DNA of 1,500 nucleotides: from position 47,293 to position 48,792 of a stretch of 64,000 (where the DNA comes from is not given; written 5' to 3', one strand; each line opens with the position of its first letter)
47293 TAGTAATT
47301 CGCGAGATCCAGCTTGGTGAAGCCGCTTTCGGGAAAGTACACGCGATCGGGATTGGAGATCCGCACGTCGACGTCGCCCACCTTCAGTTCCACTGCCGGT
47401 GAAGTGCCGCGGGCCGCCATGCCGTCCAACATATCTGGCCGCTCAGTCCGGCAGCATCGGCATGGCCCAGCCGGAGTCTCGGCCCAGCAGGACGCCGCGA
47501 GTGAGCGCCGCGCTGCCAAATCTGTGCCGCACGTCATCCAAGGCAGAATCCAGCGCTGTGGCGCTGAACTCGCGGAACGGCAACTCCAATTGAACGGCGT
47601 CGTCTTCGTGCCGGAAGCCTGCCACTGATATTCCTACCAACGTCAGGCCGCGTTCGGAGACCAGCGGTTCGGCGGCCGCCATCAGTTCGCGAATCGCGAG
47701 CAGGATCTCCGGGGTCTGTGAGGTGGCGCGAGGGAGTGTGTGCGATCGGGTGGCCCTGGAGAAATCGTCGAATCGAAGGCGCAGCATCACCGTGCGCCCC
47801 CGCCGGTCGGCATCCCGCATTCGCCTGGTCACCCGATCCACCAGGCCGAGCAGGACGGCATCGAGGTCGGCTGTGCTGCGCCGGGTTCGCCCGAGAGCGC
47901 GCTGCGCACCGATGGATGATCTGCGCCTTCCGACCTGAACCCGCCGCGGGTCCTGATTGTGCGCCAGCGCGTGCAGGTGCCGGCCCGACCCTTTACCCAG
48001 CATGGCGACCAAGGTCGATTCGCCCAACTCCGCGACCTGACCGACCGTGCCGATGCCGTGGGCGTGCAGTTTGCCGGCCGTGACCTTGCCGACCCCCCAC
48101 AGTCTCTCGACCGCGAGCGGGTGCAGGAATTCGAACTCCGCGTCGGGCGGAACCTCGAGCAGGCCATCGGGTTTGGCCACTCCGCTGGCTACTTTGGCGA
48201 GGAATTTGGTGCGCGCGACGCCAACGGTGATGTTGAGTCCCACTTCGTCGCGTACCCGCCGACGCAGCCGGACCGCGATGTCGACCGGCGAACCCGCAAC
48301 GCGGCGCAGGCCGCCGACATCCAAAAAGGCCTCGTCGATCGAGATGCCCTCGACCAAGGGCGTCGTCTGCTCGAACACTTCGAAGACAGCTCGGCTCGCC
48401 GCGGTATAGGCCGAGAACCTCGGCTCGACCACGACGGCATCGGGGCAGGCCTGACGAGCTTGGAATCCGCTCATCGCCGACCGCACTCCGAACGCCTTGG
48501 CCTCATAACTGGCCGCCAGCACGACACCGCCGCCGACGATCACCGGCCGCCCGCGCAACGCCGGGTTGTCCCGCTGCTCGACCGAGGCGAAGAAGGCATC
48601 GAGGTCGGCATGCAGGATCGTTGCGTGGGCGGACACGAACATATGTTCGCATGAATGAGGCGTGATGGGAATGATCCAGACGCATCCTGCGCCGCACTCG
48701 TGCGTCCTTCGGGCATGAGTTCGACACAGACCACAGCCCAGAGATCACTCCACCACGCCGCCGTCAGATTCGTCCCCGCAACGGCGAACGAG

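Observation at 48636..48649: Consensus SOS (LexA/Cheo) box centred on the dinB start codon: a LexA-controlled dinB / LigD-Pol / DUF1905 operon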

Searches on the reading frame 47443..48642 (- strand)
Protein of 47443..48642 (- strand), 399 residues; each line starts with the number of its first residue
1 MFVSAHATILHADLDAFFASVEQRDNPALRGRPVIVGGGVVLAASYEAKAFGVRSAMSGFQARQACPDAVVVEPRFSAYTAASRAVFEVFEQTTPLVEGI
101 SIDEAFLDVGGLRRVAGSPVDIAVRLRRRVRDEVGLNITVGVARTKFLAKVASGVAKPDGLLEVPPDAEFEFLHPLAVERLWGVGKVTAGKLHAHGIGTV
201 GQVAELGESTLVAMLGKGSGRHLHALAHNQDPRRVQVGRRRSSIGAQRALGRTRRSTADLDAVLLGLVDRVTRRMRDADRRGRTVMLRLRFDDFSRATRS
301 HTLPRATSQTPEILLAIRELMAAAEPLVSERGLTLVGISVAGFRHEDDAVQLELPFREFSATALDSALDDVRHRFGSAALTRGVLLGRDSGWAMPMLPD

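Call 5: search_protein_families(library=pfam, proteins=[window:47443-48642:-])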
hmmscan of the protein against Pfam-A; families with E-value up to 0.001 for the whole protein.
window:47443-48642:- (399 aa): 4 families
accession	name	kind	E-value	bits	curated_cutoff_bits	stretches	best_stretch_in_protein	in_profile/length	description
PF00817.25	IMS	-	9.2e-50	168.8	23.2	1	13-153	2-147/148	impB/mucB/samB family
PF11799.13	IMS_C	-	3e-23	82.8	20.7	1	241-354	1-109/109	impB/mucB/samB family C-terminal domain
PF11798.14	IMS_HHH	-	3e-08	33.9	24.4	1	166-197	1-32/32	IMS family HHH motif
PF21999.2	IMS_HHH_1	-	0.00022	22.1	27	1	181-227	3-49/53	DNA polymerase-iota, thumb domain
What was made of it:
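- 47443..48642 (-): dinB, a Y-family DNA polymerase IV (399 aa from the ATG at 48642; 397 aa from the GTG at 48636). Pfam IMS, IMS_HHH and IMS_C (call 5).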

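Call 6: find_encoding_contigs(protein=window:47443-48642:-, flank=6000, max_places=6)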
Protein window:47443-48642:- (399 aa): no gene with exactly this product is on record in the collection.

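Call 8: find_related_loci(query=window:47443-48642:-, collection=genome_contigs, flank=5000)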
Query window:47443-48642:- (399 aa) in genome_contigs; peptide patterns used: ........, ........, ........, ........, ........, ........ (x = any residue, [..] = any of these).
599 stretches matched a pattern (row limit reached: there are more); 423 encode a relative of the query (tblastn E <= 1e-3); the best 80 are kept; 80 distinct loci.
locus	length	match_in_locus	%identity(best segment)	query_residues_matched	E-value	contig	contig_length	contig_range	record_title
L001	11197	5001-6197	83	1-399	0e+0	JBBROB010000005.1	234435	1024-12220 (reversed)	MAG: Mycobacteriales bacterium isolate La1_metabat2.232 LA1C_B2.232_k141_1435304L_234435_cov_18.7530, whole genome shotg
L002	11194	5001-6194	80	2-399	0e+0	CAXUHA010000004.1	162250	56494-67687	MAG TPA_asm: uncultured Nakamurella sp. isolate public_SRR11456913_metawrap_bin.26 genome assembly, contig: public_SRR11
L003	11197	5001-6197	82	1-399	0e+0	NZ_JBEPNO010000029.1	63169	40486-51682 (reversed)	Nakamurella sp. UYEF19 Ga0493855_29, whole genome shotgun sequence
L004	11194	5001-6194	73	1-399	0e+0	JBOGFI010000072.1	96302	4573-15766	MAG: Acidimicrobiia bacterium isolate M3-S_metawrap_bin.36 k127_291862, whole genome shotgun sequence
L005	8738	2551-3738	72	1-397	0e+0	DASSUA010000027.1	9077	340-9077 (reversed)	MAG TPA_asm: Pseudonocardiaceae bacterium isolate SMAG_U555 k141_1102876, whole genome shotgun sequence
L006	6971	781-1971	72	1-399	4e-180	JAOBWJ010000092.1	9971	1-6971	MAG: Acidimicrobiales bacterium isolate RYN_34 scaffold_2174187, whole genome shotgun sequence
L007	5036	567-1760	72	1-399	0e+0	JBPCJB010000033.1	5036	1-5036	MAG: Gaiellaceae bacterium isolate TH_ant_mag_15 S1Ck127_3905677_flag_0_multi_7.4659_len_5036, whole genome shotgun sequ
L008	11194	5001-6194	71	1-399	3e-178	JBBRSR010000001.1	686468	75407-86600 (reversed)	MAG: Mycobacteriales bacterium isolate La2_metabat2.112 La2_metabat2.112_K_348347L686468_cov_44.3332, whole genome shotg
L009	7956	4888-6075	72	7-399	2e-176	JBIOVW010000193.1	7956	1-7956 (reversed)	MAG: Nakamurella sp. isolate MAG098 k127_187087, whole genome shotgun sequence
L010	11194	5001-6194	73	1-399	1e-175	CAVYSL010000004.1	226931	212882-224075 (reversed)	MAG: uncultured Gaiellaceae bacterium isolate MFD05567.bin.2.80 genome assembly, contig: contig_13455, whole genome shot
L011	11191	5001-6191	72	1-399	7e-176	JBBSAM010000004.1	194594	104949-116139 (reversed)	MAG: Acidimicrobiia bacterium isolate La6_maxbin2.368 La6_maxbin2.368_K_2407884_L_194594_cov_72.9919, whole genome shotg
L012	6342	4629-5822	72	5-399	5e-177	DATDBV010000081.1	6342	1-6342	MAG TPA_asm: Nakamurella sp. isolate SMAG_U131 k141_1610193, whole genome shotgun sequence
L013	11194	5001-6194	71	1-399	1e-174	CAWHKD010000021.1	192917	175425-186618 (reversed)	MAG: uncultured Gaiellaceae bacterium isolate MFD02840.bin.3.587 genome assembly, contig: contig_47599, whole genome sho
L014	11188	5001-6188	70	2-398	3e-174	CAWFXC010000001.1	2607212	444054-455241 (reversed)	MAG: uncultured Actinomycetes bacterium isolate MFD06714.bin.1.229 genome assembly, contig: contig_25239, whole genome s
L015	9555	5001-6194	70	1-399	6e-174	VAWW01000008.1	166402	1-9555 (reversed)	MAG: Actinobacteria bacterium isolate AC_16 14_1009_16_40cm_scaffold_1319, whole genome shotgun sequence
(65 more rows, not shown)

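Call 21: search_solved_structures(query=window:47443-48642:-, max_evalue=1e-20)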
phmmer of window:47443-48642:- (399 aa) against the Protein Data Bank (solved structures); distinct sequences matched with E-value up to 1e-20: 69 (the best 60 are shown).
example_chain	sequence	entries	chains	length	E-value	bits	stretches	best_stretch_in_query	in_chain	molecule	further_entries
7yll_A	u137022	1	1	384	7.8e-59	202.6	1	8-383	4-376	DNA polymerase IV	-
4ir1_F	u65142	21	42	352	9.4e-55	189.1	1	8-339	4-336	DNA polymerase IV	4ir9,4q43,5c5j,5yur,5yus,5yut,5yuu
4r8u_A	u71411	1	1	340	1.1e-54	188.9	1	8-338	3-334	DNA polymerase IV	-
4r8u_B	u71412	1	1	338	1.4e-54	188.6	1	9-318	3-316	DNA polymerase IV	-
4irc_F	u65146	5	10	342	3.6e-54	187.2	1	8-338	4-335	DNA polymerase IV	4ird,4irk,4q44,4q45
6jup_F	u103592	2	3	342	1.3e-53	185.4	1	8-338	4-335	DNA polymerase IV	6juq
6juq_A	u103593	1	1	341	1.5e-53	185.2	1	8-338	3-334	DNA polymerase IV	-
1t94_A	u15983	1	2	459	4.1e-41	144.3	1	7-109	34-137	polymerase (DNA directed) kappa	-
3pzp_A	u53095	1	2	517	6e-41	143.7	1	7-109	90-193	DNA polymerase kappa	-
2oh2_A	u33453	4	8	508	6.2e-41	143.7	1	7-109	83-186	DNA polymerase kappa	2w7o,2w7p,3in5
5t14_A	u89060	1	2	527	6.7e-41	143.5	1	7-109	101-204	DNA polymerase kappa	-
4u6p_A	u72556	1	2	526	7.1e-41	143.5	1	7-109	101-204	DNA polymerase kappa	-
5w2a_A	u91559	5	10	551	8.5e-41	143.2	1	7-109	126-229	DNA polymerase kappa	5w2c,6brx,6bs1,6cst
7nv0_A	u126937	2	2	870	2.4e-40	141.7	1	7-109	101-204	DNA polymerase kappa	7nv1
4u7c_A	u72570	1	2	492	1.4e-39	139.2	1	7-109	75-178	DNA polymerase kappa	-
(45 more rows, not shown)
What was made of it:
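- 47443..48642 (-): Best solved relatives are Pol IV structures (call 21).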

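Call 32: search_protein_families(library=ncbifam, proteins=[window:47443-48642:-], max_evalue=0.01)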
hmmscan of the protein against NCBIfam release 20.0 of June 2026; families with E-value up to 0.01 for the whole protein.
window:47443-48642:- (399 aa): 10 families
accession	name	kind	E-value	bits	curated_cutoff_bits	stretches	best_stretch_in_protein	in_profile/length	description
NF003015.0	PRK03858.1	subfamily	2.9e-198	658.8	367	1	1-399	1-399/399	DNA polymerase IV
NF002882.0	PRK03348.1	equivalog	7.2e-104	348.1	389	1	5-346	3-347/461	DNA polymerase IV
NF002677.0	PRK02406.1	equivalog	7.7e-95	318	256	1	8-347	7-347/357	DNA polymerase IV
NF002751.0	PRK02794.1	equivalog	1.1e-94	317.7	371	1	8-387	39-419/425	DNA polymerase IV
NF002848.0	PRK03103.1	subfamily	6.7e-80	268.6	381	1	7-386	4-392/410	DNA polymerase IV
NF010731.0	PRK14133.1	equivalog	5.2e-77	259.5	362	1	8-346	4-339/352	DNA polymerase IV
NF002492.0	PRK01810.1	equivalog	1.3e-68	231.6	399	1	6-388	9-397/412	DNA polymerase IV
NF002883.0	PRK03352.1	equivalog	4.4e-58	197.1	330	1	6-340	4-339/347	DNA polymerase IV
NF002292.0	PRK01216.1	equivalog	1.7e-39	135.9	339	1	9-316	3-314/351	DNA polymerase IV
NF002955.0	PRK03609.1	subfamily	6.1e-30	104.5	431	1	11-205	4-208/422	translesion error-prone DNA polymerase V subunit UmuC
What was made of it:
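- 47443..48642 (-): NCBIfam NF003015 scores 658.8 bits against a cut-off of 367, matching full length (call 32).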

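Call 48: find_encoding_contigs(protein=window:47446-48636:-, flank=3000, max_places=3)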
Protein seq(397 aa) (397 aa): no gene with exactly this product is on record in the collection.

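Call 50: find_homologous_proteins(query=window:47443-48642:-, max_evalue=1e-60)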
Query window:47443-48642:- (399 aa): 8000 proteins with E <= 1e-60 among 8000 candidates; the best 120 are listed.
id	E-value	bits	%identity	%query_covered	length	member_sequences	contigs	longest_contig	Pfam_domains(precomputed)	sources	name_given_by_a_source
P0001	1.4e-252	855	100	100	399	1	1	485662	PF11799.14,PF00817.26,PF11798.15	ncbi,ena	-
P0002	6.1e-217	738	85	100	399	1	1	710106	PF11799.14,PF00817.26,PF11798.15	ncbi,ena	-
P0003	1.8e-216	736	85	100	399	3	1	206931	PF11799.14,PF00817.26,PF11798.15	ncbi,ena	-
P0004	8.6e-214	727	84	100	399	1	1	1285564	PF11799.14,PF00817.26,PF11798.15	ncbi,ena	-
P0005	4.3e-209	712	83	100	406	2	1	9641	PF11799.14,PF00817.26,PF11798.15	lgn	-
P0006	3.9e-207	705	83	100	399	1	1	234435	PF11799.14,PF00817.26,PF11798.15,PF21999.3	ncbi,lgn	-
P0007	1.2e-203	694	81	100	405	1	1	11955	PF11799.14,PF00817.26,PF11798.15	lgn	-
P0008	7.6e-201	685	81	100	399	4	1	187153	PF11799.14,PF00817.26,PF11798.15,PF21999.3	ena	-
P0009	1.9e-200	683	80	100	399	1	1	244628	PF11799.14,PF00817.26,PF11798.15,PF21999.3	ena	-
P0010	3.5e-199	679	81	99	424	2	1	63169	PF11799.14,PF00817.26,PF11798.15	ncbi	ncbi:DNA polymerase-4 [Nakamurella sp. UYEF19]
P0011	3.2e-198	676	80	100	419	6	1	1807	PF11799.14,PF00817.26,PF11798.15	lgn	-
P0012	3.6e-197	673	80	100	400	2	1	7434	PF11799.14,PF00817.26,PF11798.15,PF21999.3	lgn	-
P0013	6.1e-197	672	79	100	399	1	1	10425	PF11799.14,PF00817.26,PF11798.15,PF21999.3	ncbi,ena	-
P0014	1.0e-195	668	78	100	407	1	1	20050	PF11799.14,PF00817.26,PF11798.15,PF21999.3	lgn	-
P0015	1.2e-195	668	78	100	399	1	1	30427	PF11799.14,PF00817.26,PF11798.15,PF21999.3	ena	-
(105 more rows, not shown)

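Call 51: find_encoding_contigs(protein=P0001, flank=4000, max_places=2)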
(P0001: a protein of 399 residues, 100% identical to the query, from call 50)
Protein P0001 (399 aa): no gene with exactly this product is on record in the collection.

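Call 52: find_encoding_contigs(protein=P0002, flank=5000, max_places=2)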
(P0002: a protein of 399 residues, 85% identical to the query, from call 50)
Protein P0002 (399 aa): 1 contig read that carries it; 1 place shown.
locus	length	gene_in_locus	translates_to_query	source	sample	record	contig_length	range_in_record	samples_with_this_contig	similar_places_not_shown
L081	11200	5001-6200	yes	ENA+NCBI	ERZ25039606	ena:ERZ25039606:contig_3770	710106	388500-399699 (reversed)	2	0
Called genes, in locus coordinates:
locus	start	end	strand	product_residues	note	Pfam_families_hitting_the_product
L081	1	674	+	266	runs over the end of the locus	PF01149:Fapy_DNA_glyco, PF06831:H2TH, PF06827:zf-FPG_IleRS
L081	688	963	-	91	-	-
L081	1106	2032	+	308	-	-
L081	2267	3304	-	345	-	PF13404:HTH_AsnC-type, PF13412:HTH_24 (weak), PF22451:NirdL-like_HTH (faint), PF01037:AsnC_trans_reg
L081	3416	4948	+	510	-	PF07690:MFS_1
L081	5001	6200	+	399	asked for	PF00817:IMS, PF11798:IMS_HHH (weak), PF11799:IMS_C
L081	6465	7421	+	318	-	PF21686:LigD_Prim-Pol, PF01896:DNA_primase_S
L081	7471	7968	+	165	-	PF08922:DUF1905, PF13376:OmdA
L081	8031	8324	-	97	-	-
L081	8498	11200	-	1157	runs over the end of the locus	PF00082:Peptidase_S8, PF00353:HemolysinCabind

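Call 53: find_encoding_contigs(protein=P0004, flank=5000, max_places=2)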
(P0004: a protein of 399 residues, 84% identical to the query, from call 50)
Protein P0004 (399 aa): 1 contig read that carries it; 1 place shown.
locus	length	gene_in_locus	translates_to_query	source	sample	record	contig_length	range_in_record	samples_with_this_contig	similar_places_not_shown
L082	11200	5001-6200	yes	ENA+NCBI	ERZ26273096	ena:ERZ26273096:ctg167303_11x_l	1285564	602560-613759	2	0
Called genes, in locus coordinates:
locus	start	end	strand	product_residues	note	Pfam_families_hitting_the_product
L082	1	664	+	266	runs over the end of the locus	PF01149:Fapy_DNA_glyco, PF06831:H2TH, PF06827:zf-FPG_IleRS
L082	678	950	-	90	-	-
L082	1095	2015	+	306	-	-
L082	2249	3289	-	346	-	PF13404:HTH_AsnC-type, PF13412:HTH_24, PF22451:NirdL-like_HTH (faint), PF22482:AsnC_trans_reg_3 (faint), PF13404:HTH_AsnC-type (weak), PF01037:AsnC_trans_reg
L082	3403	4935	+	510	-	PF07690:MFS_1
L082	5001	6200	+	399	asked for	PF00817:IMS, PF11798:IMS_HHH (weak), PF11799:IMS_C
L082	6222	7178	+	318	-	PF21686:LigD_Prim-Pol, PF01896:DNA_primase_S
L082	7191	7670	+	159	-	PF08922:DUF1905, PF13376:OmdA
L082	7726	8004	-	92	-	-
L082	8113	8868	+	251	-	PF01925:TauE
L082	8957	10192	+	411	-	PF00083:Sugar_tr (weak), PF07690:MFS_1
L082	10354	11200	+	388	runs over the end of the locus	PF01828:Peptidase_A4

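Call 72: search_dna_similar(query=window:47443-48642:-, collection=plasmids, mode=protein, max_evalue=1e-60, max_rows=25)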
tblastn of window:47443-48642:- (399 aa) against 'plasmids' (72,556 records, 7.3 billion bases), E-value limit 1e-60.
Records with a match: 2; places in all: 2; records where one place covers at least 80% of the query: 2.
Best place of each record, by identity: 60-80% 1; <60% 1.
By first word of the organism name: Tsukamurella 1; Mesorhizobium 1.
By predicted mobility (MOB-suite, as given by PLSDB): non-mobilizable 1; conjugative 1.
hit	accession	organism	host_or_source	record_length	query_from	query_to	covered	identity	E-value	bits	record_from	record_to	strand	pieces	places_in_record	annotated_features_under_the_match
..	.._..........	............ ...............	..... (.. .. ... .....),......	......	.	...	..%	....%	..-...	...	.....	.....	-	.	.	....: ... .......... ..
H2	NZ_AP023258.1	Mesorhizobium sp. L-2-11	Lotus japonicus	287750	6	380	94%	48.2%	1e-74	259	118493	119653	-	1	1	dinB: DNA polymerase IV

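Call 73: get_annotated_region(hit=H1, flank=3000)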
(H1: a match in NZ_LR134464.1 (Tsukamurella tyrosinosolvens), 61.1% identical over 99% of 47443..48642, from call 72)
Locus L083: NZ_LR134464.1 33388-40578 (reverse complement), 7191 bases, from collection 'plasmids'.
description: Tsukamurella tyrosinosolvens strain NCTC13231 plasmid 22, complete sequence
organism: Tsukamurella tyrosinosolvens (NCBI taxid 57704)
taxonomy: Bacteria; Actinomycetota; Actinomycetes; Mycobacteriales; Tsukamurellaceae; Tsukamurella; Tsukamurella tyrosinosolvens
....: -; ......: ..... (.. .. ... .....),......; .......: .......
typing (MOB-suite, as given by PLSDB): non-mobilizable
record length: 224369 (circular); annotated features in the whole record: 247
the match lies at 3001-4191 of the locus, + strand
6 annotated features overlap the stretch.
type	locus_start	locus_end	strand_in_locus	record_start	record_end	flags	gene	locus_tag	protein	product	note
CDS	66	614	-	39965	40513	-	-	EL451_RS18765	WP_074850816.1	hypothetical protein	-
CDS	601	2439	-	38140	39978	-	-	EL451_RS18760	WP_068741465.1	alpha/beta fold hydrolase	-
CDS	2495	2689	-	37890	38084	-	-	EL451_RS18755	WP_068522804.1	hypothetical protein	-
CDS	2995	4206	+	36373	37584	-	dinB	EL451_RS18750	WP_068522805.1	DNA polymerase IV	GO:0006281 - DNA repair [Evidence IEA]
CDS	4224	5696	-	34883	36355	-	-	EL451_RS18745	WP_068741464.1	amino acid permease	GO:0055085 - transmembrane transport [Evidence IEA]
CDS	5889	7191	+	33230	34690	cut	-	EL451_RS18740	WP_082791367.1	MFS transporter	GO:0055085 - transmembrane transport [Evidence IEA]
